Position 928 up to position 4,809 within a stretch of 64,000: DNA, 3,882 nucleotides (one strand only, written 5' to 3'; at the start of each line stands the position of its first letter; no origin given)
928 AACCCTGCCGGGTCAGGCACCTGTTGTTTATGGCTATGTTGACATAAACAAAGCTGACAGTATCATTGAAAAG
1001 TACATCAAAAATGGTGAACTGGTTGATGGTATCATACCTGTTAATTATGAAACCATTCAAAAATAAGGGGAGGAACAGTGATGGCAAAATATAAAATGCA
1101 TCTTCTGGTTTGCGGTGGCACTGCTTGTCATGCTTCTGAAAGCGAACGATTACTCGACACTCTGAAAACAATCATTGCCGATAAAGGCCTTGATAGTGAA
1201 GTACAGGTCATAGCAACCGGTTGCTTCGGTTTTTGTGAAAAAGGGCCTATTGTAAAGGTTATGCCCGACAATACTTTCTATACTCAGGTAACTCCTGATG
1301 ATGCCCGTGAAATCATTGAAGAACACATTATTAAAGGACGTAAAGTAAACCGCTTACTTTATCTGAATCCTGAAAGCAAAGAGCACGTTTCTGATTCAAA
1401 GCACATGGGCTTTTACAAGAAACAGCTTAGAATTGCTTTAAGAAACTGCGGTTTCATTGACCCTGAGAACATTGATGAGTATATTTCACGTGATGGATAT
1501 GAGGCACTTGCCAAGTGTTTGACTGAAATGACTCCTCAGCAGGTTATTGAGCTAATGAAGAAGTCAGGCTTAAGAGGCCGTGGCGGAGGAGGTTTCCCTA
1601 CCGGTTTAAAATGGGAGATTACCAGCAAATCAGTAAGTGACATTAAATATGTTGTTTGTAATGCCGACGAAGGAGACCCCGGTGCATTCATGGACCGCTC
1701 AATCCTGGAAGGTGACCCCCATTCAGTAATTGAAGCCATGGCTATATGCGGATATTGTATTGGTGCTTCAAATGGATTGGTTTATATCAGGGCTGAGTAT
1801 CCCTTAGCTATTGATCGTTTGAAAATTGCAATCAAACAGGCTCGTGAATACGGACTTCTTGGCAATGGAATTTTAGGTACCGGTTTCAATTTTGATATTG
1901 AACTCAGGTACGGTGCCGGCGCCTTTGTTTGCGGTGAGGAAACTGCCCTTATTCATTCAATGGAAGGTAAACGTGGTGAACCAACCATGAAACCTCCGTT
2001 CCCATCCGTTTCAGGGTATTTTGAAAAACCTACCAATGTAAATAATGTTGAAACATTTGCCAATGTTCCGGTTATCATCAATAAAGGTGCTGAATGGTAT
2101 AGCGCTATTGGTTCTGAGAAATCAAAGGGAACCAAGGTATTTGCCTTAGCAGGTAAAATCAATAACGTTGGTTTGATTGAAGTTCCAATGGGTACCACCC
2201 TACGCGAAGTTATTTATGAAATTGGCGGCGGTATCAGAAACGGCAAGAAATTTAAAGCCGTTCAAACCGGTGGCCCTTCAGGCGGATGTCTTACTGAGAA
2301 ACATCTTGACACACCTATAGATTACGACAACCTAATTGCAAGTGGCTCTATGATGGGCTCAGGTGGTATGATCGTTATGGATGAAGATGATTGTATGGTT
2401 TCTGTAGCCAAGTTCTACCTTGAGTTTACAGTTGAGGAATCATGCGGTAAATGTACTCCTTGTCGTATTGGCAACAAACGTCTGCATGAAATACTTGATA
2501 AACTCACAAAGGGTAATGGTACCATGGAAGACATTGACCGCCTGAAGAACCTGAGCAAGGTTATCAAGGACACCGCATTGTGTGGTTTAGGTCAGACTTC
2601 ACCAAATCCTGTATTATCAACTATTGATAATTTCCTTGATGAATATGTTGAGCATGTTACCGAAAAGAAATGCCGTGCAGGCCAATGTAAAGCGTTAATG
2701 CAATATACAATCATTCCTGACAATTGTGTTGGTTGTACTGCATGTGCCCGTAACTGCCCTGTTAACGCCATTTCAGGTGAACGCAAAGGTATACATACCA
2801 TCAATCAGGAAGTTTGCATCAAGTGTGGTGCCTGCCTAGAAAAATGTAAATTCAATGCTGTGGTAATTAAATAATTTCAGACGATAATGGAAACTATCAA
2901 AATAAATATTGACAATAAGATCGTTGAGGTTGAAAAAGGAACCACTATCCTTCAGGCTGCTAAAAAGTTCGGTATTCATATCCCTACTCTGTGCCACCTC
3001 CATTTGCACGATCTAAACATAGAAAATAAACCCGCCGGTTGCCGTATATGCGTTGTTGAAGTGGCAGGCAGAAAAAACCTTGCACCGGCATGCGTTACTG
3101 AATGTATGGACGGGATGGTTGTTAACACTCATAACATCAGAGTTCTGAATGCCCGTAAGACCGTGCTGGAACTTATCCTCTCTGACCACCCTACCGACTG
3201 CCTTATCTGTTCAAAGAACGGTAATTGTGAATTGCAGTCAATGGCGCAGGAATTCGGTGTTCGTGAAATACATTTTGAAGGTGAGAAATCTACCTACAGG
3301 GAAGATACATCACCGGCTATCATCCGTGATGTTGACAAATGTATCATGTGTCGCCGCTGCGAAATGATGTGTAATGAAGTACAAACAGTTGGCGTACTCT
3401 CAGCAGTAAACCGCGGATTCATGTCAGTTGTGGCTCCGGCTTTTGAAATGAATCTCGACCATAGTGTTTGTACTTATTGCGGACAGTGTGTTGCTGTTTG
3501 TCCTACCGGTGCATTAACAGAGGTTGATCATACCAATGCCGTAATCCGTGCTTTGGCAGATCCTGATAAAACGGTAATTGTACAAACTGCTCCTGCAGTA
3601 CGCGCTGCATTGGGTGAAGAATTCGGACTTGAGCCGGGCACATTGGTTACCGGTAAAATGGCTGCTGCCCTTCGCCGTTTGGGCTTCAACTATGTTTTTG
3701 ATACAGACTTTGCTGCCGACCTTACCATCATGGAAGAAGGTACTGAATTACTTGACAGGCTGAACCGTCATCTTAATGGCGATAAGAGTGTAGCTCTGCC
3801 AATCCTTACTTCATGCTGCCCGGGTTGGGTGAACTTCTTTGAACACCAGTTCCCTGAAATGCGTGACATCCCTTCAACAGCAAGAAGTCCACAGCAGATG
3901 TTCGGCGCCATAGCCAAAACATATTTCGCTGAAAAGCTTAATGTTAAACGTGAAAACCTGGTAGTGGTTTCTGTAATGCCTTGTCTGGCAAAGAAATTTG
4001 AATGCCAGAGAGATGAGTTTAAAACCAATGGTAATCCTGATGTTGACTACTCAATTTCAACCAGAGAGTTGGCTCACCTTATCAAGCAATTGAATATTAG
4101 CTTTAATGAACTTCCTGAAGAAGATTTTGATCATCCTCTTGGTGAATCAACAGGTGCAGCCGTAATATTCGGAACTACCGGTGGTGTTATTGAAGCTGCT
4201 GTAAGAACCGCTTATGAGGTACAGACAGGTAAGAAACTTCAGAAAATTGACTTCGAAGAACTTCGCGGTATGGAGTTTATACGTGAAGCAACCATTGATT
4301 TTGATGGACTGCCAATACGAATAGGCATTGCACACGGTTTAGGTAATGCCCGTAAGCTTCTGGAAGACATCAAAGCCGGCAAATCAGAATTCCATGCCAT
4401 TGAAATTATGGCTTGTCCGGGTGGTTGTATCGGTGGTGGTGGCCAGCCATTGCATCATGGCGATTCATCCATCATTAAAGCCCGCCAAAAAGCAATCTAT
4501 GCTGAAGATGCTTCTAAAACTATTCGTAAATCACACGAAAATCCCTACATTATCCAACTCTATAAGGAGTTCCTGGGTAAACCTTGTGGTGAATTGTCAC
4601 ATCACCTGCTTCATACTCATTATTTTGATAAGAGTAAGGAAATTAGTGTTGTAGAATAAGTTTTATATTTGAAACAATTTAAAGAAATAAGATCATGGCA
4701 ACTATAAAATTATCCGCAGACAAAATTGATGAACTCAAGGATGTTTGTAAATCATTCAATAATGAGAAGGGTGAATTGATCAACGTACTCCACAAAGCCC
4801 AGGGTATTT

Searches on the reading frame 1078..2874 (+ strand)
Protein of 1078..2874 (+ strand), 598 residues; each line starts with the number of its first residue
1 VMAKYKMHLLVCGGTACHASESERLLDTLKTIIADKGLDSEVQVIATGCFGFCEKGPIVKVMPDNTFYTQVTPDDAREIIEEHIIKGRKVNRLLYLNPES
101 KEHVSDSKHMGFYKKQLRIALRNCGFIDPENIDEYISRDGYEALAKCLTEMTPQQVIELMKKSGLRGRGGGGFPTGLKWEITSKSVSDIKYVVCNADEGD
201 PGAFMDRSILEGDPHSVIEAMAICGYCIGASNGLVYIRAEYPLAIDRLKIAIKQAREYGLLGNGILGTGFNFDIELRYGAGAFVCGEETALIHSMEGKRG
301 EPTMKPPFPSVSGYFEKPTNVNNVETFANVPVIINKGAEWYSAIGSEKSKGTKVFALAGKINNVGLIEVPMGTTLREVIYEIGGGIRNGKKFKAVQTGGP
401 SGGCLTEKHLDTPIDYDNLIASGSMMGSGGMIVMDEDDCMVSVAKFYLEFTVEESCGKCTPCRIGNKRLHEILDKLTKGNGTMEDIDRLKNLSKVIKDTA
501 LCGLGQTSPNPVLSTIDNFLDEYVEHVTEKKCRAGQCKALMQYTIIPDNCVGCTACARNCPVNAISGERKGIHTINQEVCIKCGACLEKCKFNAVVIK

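Call 79: search_protein_families(library=pfam, max_evalue=1e-8, proteins=[window:1078-2874:+])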
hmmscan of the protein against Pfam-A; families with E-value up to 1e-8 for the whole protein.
window:1078-2874:+ (598 aa): 4 families
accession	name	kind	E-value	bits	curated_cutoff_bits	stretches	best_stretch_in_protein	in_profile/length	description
PF01512.22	Complex1_51K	-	1e-45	155.7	31.2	1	160-331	1-149/150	Nuo51 FMN-binding domain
PF10589.14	NADH_4Fe-4S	-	7.7e-33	112.7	23.5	1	443-526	2-85/85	NADH-ubiquinone oxidoreductase-F iron-sulfur binding region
PF01257.25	2Fe-2S_thioredx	-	6.4e-10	39.5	24.8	1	6-82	65-143/145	Thioredoxin-like [2Fe-2S] ferredoxin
PF00037.32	Fer4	-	3.4e-09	36.6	21.1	0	543-566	1-24/24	4Fe-4S binding domain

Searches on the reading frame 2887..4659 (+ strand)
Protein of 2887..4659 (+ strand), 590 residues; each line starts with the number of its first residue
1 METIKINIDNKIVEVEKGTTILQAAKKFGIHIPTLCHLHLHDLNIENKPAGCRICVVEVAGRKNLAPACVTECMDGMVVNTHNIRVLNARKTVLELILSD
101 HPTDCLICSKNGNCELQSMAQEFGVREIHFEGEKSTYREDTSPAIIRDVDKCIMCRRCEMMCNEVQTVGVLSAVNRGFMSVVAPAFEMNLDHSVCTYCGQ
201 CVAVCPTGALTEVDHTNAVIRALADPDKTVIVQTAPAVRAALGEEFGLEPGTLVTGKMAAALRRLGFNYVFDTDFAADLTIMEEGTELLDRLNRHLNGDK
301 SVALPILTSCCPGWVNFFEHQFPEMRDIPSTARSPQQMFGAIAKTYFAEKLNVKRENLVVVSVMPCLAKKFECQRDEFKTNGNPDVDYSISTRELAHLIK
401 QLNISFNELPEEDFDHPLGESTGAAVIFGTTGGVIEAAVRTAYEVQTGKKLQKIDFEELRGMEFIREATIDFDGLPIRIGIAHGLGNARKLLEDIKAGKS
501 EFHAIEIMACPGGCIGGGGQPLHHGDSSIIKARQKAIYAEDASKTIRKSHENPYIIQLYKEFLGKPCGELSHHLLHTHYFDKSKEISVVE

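Call 79: search_protein_families(library=pfam, max_evalue=1e-8, proteins=[window:2887-4659:+])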
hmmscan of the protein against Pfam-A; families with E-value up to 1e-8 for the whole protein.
window:2887-4659:+ (590 aa): 4 families
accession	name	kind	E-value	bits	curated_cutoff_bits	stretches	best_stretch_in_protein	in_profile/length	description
PF02906.19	Fe_hyd_lg_C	-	2.2e-94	316.2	22.1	1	228-518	1-245/245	Iron only hydrogenase large subunit, C-terminal domain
PF02256.22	Fe_hyd_SSU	-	2.3e-26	92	24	1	528-582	2-56/56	Iron hydrogenase small subunit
PF10588.14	NADH-G_4Fe-4S_3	-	3.9e-20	71.5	27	1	90-128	1-39/40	NADH-ubiquinone oxidoreductase-G iron-sulfur binding region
PF13510.11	Fer2_4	-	1.3e-17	64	22.8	1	2-83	2-81/82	2Fe-2S iron-sulfur cluster binding domain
